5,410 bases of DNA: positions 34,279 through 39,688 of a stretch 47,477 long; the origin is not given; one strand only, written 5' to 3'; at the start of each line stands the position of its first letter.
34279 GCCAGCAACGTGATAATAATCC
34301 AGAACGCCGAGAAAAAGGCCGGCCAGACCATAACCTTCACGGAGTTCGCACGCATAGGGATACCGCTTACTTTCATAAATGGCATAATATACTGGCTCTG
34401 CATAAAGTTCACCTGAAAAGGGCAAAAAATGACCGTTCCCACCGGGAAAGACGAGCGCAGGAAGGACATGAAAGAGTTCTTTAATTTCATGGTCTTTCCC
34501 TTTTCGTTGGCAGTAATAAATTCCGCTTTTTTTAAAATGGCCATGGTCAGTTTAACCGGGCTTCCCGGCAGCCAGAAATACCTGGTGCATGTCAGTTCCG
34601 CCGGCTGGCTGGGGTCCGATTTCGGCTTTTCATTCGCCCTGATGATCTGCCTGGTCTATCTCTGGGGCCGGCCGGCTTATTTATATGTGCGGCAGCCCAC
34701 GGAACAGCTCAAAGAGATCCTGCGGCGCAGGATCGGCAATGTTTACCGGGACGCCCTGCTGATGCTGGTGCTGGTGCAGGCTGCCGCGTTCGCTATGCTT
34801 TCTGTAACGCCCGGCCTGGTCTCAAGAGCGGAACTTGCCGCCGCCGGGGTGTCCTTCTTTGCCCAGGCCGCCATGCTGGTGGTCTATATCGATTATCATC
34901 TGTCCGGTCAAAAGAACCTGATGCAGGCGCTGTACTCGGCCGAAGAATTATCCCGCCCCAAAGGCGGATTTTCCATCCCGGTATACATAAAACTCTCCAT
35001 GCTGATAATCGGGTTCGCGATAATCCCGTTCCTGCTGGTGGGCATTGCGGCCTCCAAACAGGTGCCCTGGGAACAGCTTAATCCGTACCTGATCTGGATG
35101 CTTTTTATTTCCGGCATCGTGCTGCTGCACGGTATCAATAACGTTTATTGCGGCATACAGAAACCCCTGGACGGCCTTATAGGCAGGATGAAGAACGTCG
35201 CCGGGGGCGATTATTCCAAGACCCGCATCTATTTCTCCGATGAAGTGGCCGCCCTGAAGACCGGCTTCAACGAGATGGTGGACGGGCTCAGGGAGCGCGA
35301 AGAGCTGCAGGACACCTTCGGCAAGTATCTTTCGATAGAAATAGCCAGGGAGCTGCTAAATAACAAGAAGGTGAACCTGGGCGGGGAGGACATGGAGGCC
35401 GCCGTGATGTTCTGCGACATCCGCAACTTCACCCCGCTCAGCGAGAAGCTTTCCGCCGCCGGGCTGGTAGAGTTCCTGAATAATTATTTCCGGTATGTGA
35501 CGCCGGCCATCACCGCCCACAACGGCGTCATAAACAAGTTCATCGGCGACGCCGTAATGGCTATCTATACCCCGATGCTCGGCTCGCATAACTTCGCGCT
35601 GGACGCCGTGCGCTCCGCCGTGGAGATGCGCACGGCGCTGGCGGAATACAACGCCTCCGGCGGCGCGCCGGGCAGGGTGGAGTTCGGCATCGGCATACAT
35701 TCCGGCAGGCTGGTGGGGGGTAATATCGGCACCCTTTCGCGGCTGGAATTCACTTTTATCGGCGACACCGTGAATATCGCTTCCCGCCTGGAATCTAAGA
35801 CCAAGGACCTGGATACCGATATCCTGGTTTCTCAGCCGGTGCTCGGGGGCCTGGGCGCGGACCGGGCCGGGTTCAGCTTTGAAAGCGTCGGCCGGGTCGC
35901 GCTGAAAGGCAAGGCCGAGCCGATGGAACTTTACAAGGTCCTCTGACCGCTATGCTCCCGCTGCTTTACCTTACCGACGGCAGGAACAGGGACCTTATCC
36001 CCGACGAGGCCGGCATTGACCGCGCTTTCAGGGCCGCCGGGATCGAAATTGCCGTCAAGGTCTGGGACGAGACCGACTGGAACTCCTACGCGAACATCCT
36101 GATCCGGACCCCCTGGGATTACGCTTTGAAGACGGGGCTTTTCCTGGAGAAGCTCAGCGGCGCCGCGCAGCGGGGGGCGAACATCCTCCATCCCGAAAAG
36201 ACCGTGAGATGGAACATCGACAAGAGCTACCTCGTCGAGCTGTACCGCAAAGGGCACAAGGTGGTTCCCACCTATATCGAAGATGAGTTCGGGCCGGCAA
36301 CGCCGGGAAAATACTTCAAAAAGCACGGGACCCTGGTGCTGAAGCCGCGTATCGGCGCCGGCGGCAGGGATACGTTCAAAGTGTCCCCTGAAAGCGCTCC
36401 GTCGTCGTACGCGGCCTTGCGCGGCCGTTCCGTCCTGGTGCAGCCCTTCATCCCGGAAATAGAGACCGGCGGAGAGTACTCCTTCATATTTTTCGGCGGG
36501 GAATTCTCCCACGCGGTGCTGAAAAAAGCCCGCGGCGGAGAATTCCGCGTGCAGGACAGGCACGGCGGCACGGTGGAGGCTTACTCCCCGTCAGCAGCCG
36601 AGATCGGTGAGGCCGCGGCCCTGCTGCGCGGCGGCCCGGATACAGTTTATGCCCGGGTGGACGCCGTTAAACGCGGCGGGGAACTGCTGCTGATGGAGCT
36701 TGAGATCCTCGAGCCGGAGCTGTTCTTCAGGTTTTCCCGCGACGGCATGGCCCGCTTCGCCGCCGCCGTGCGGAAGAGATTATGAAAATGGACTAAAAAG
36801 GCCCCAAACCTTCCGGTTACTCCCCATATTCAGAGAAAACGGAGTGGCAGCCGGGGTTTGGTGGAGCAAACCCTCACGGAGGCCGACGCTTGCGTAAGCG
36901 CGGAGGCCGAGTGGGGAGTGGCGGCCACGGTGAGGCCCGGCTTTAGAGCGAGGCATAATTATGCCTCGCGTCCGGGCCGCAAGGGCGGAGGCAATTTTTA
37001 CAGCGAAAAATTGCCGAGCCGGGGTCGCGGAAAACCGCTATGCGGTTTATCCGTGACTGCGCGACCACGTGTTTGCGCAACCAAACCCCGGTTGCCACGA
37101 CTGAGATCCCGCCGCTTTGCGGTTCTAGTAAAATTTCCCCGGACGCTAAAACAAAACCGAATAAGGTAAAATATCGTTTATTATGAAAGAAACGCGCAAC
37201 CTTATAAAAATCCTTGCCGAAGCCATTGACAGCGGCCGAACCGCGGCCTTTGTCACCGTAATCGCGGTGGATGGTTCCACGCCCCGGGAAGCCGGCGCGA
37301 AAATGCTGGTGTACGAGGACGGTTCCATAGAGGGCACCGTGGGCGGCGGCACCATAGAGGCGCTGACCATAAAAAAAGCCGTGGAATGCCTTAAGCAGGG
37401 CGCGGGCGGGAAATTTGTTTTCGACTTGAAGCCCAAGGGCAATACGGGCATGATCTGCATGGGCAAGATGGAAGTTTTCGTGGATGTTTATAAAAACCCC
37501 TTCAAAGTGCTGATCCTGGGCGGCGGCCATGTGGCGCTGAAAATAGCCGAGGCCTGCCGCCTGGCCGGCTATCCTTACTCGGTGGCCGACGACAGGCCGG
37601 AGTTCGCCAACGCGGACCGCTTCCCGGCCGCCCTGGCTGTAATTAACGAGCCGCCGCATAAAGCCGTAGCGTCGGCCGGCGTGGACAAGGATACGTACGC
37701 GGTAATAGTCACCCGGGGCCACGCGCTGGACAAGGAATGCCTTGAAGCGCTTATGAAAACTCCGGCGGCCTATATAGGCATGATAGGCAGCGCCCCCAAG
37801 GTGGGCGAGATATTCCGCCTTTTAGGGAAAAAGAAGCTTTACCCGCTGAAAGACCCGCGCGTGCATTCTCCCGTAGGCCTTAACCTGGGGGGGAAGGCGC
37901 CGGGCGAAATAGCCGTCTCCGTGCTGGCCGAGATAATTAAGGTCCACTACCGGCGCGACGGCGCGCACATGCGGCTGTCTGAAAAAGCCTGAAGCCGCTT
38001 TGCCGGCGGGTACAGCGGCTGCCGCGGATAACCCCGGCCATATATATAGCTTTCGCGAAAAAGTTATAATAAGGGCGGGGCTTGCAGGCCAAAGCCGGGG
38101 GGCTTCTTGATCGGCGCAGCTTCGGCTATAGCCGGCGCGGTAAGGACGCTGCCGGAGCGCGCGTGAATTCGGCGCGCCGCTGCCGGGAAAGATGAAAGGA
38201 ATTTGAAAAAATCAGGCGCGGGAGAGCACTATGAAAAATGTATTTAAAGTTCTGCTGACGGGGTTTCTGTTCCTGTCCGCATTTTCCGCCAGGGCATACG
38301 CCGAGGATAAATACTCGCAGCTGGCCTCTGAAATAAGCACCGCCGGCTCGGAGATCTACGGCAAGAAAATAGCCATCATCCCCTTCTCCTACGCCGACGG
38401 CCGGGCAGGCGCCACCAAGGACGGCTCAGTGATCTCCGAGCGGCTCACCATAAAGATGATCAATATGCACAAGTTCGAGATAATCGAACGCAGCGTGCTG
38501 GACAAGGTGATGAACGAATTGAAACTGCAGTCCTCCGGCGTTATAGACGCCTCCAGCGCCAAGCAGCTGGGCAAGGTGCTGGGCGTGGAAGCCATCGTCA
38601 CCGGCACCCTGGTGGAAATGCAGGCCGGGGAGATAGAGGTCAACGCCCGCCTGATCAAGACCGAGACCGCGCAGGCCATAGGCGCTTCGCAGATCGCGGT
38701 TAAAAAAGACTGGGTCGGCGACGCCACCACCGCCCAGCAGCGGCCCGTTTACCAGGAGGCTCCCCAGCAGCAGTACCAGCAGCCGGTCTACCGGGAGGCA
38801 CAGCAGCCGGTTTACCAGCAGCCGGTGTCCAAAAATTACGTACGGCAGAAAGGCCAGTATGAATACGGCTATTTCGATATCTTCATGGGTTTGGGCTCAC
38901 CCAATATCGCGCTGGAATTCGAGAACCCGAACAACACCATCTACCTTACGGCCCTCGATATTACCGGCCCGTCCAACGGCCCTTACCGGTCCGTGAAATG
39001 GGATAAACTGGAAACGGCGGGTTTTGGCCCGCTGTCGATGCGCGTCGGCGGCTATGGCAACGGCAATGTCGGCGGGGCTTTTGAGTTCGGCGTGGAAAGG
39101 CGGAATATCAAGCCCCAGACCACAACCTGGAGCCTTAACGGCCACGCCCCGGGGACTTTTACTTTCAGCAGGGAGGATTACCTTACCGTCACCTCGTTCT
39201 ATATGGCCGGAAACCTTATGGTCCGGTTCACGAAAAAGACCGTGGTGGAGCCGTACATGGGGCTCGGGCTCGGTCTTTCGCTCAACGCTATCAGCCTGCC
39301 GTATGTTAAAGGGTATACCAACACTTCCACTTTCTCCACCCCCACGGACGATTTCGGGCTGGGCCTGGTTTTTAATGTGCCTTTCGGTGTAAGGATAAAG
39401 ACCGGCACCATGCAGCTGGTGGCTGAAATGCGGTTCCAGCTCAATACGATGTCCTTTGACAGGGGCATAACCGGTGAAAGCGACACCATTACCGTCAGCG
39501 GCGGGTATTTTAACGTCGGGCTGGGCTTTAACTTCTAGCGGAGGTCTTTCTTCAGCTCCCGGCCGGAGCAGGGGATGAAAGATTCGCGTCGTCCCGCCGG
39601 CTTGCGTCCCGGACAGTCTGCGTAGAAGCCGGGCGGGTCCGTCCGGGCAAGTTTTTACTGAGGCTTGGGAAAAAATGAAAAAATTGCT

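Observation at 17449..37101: Five copies of a modular, GC-rich nested-palindrome element, four of them in intercistronic gaps of the pur genes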

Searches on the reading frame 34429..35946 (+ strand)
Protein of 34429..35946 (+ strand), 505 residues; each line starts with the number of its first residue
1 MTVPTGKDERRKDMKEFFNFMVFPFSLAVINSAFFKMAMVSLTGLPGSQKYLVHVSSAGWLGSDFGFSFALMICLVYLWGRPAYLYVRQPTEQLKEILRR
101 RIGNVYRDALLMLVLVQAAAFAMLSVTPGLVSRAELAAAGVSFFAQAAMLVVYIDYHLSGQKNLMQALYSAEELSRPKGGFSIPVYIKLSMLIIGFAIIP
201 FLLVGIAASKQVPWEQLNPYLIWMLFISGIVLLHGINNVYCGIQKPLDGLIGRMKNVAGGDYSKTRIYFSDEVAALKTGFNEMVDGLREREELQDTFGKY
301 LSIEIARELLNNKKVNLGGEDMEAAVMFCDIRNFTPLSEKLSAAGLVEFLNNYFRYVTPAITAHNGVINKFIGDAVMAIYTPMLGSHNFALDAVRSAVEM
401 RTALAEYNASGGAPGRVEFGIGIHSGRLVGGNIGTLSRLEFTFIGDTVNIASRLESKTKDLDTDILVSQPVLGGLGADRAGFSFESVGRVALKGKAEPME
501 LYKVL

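Call 12: search_protein_families(library=ncbifam, proteins=[window:34429-35946:+])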
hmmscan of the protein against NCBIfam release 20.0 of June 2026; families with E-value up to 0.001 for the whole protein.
window:34429-35946:+ (505 aa): 0 families

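Call 53: search_protein_families(library=pfam, proteins=[window:34429-35946:+])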
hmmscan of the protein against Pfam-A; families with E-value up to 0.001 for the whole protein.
window:34429-35946:+ (505 aa): 2 families
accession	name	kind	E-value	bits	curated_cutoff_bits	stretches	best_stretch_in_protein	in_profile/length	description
PF00211.25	Guanylate_cyc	-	7.3e-22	78.3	21.9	1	323-502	8-179/183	Adenylate and Guanylate cyclase catalytic domain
PF00672.30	HAMP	-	7.2e-06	26.7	25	1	244-289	7-53/53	HAMP domain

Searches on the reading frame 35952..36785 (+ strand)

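Call 12: search_protein_families(library=ncbifam, proteins=[window:35952-36785:+])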
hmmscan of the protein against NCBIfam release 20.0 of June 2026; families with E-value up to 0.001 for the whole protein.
window:35952-36785:+ (277 aa): 3 families
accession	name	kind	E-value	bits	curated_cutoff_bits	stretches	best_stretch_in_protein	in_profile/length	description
NF058666.1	D_CycloSer_DcsG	equivalog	4.6e-41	140.9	360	1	22-277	22-297/298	D-cycloserine synthetase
TIGR01380.1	glut_syn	equivalog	2.8e-07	29.9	299.05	1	119-218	147-251/312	glutathione synthase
NF003573.0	PRK05246.1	equivalog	1e-06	27.8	272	1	119-215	148-249/316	glutathione synthase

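Call 68: search_protein_families(library=pfam, proteins=[window:35952-36785:+])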
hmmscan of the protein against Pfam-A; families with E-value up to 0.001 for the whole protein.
window:35952-36785:+ (277 aa): 1 family
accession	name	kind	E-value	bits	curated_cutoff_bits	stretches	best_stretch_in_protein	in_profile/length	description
PF02955.21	GSH-S_ATP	-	4.4e-06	26.7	23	1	120-214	26-125/175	Prokaryotic glutathione synthetase, ATP-grasp domain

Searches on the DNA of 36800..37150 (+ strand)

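Call 54: search_rna_families(source=window, start=36800, end=37150, threshold=evalue, max_evalue=10)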
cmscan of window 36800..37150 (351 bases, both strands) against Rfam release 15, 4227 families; matches with E-value up to 10: 1.
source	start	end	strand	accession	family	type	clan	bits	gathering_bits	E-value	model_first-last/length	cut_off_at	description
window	37024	37057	+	RF02558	CbSR2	Gene; antisense;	-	8.8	300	7.1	186-220/243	no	Coxiella burnetii sRNA 2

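Call 90: search_dna_similar(query=window:36841-37101:+, collection=plasmids, mode=distant, max_rows=5)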
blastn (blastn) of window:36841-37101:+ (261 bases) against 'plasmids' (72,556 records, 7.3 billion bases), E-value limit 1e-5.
No match.

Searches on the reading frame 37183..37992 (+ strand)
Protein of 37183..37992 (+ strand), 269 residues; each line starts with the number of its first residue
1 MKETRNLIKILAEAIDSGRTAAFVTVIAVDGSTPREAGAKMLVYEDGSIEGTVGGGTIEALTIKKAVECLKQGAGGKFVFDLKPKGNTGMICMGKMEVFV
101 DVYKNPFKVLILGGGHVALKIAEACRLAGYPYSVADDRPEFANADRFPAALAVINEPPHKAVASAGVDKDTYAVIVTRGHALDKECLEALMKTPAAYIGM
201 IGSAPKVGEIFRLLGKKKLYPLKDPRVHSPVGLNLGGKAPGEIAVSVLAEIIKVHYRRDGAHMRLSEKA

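Call 12: search_protein_families(library=ncbifam, proteins=[window:37183-37992:+])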
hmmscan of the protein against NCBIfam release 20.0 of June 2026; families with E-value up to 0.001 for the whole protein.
window:37183-37992:+ (269 aa): 2 families
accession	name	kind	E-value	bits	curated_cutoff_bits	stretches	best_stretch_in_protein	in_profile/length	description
NF045664.1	XdhC_rel_AOR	equivalog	1.4e-73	248.2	350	2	99-255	187-344/346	XdhC family aldehyde oxidoreductase maturation factor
TIGR02964.1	xanthine_xdhC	equivalog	3.1e-35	121.9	161.6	1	23-252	2-246/246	xanthine dehydrogenase accessory protein XdhC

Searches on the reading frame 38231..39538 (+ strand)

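Call 12: search_protein_families(library=ncbifam, proteins=[window:38231-39538:+])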
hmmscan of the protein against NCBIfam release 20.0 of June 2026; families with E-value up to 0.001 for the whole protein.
window:38231-39538:+ (435 aa): 1 family
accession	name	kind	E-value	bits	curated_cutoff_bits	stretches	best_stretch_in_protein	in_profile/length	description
TIGR02722.1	lp_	equivalog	0.00018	21.6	110.55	1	68-130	90-153/189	penicillin-binding protein activator LpoB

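Call 68: search_protein_families(library=pfam, proteins=[window:38231-39538:+])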
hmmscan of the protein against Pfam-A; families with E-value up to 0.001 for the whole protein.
window:38231-39538:+ (435 aa): 2 families
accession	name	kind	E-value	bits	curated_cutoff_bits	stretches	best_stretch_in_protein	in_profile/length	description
PF03783.19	CsgG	-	1.3e-08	34.9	20.8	1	69-129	41-100/210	Curli production assembly/transport component CsgG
PF17680.6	FlgO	-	1.2e-05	25.5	22.6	1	46-159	19-127/130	FlgO protein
